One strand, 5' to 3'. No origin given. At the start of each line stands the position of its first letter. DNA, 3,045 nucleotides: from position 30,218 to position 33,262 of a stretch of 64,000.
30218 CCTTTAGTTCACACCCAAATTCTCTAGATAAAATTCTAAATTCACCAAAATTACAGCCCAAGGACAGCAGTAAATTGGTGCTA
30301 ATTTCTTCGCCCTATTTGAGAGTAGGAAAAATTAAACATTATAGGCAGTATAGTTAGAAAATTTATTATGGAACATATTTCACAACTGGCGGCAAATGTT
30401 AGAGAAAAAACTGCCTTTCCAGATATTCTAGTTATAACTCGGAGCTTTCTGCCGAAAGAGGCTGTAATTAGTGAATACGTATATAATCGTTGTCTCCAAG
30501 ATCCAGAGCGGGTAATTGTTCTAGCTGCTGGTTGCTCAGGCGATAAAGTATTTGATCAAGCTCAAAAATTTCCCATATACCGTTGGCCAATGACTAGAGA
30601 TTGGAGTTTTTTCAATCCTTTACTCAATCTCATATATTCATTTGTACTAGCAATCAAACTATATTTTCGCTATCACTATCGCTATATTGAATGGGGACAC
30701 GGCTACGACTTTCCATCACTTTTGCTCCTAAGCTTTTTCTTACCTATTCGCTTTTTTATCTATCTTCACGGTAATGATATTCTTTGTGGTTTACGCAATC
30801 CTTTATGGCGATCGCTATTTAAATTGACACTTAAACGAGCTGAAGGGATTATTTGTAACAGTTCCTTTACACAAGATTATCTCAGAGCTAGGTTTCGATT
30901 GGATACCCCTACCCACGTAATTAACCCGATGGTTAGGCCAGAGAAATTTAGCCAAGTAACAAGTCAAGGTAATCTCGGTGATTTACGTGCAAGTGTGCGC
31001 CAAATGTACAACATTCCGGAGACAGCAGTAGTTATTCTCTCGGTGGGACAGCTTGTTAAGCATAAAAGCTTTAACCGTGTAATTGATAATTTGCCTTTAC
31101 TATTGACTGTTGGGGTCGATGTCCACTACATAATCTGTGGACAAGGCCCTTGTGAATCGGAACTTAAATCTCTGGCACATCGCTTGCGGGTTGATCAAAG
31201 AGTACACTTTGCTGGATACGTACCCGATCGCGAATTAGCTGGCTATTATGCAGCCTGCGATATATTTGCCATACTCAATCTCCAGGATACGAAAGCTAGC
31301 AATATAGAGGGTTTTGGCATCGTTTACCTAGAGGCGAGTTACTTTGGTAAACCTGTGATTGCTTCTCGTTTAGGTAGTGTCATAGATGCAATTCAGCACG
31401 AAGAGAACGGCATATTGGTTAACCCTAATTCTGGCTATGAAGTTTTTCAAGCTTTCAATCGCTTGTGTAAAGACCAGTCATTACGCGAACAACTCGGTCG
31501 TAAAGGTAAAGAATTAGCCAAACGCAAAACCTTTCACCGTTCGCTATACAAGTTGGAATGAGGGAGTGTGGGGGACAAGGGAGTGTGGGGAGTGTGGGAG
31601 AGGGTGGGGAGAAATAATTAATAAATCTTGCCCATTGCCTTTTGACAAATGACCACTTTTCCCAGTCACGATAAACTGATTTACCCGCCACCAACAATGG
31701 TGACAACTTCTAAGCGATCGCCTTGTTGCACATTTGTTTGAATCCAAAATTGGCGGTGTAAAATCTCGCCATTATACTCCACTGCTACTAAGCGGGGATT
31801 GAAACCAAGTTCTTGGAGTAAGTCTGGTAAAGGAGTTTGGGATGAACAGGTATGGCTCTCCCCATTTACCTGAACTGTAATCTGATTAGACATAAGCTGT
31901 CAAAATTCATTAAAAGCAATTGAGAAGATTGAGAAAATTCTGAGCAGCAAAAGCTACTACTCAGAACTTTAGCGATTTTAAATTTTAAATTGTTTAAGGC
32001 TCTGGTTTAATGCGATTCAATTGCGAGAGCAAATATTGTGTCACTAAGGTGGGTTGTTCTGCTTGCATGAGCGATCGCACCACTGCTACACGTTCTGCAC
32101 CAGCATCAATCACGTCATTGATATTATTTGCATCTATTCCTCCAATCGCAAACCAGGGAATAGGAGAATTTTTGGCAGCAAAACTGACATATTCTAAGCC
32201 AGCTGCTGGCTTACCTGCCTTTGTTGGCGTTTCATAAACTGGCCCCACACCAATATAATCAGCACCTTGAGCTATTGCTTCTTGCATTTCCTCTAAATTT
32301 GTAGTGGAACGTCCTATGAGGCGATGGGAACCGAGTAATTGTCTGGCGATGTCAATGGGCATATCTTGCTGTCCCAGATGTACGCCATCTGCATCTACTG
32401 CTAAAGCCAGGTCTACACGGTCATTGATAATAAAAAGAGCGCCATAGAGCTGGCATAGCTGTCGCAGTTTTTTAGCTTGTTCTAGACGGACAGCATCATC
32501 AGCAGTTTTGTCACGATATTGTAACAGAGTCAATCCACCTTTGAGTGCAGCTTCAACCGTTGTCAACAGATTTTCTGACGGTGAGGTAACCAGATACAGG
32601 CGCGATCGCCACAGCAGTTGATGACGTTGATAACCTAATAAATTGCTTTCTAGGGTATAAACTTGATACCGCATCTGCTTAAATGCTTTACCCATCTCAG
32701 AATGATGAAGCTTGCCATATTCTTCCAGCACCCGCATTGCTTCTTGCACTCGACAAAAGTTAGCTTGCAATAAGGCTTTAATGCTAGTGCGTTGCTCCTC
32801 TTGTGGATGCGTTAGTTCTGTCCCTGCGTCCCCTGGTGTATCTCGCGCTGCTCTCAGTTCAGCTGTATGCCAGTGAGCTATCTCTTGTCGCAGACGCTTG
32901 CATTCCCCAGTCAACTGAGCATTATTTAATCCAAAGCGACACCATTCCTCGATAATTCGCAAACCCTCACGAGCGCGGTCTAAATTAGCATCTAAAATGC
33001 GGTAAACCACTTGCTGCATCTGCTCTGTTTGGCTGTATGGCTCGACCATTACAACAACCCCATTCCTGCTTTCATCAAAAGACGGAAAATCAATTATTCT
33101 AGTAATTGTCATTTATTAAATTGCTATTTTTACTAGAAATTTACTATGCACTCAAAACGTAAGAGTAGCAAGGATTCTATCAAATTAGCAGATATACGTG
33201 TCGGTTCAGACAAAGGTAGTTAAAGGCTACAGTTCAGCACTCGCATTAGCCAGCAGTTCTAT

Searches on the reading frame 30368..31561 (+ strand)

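Call 36: search_protein_families(library=pfam, proteins=[window:30368-31561:+], max_evalue=0.0001)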
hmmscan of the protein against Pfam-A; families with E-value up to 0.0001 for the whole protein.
window:30368-31561:+ (397 aa): 3 families
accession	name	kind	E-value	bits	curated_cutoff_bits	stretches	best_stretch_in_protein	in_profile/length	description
PF00534.26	Glycos_transf_1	-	8.4e-35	120.3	26.4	1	211-382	6-171/172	Glycosyl transferases group 1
PF13692.12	Glyco_trans_1_4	-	3.8e-26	92.5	27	1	222-369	3-142/142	Glycosyl transferases group 1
PF13439.12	Glyco_transf_4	-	2.2e-10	41.2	28.5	1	49-192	22-169/170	Glycosyltransferase Family 4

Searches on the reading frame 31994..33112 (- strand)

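Call 36: search_protein_families(library=pfam, proteins=[window:31994-33112:-], max_evalue=0.0001)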
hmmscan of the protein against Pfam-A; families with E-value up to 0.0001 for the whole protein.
window:31994-33112:- (372 aa): 2 families
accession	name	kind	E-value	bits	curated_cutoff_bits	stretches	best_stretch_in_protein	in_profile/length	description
PF02581.23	TMP-TENI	-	1.6e-68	230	27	1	172-347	1-179/180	Thiamine monophosphate synthase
PF17792.6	ThiD2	-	5.5e-43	146.7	23.5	1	38-156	1-123/124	ThiD2 family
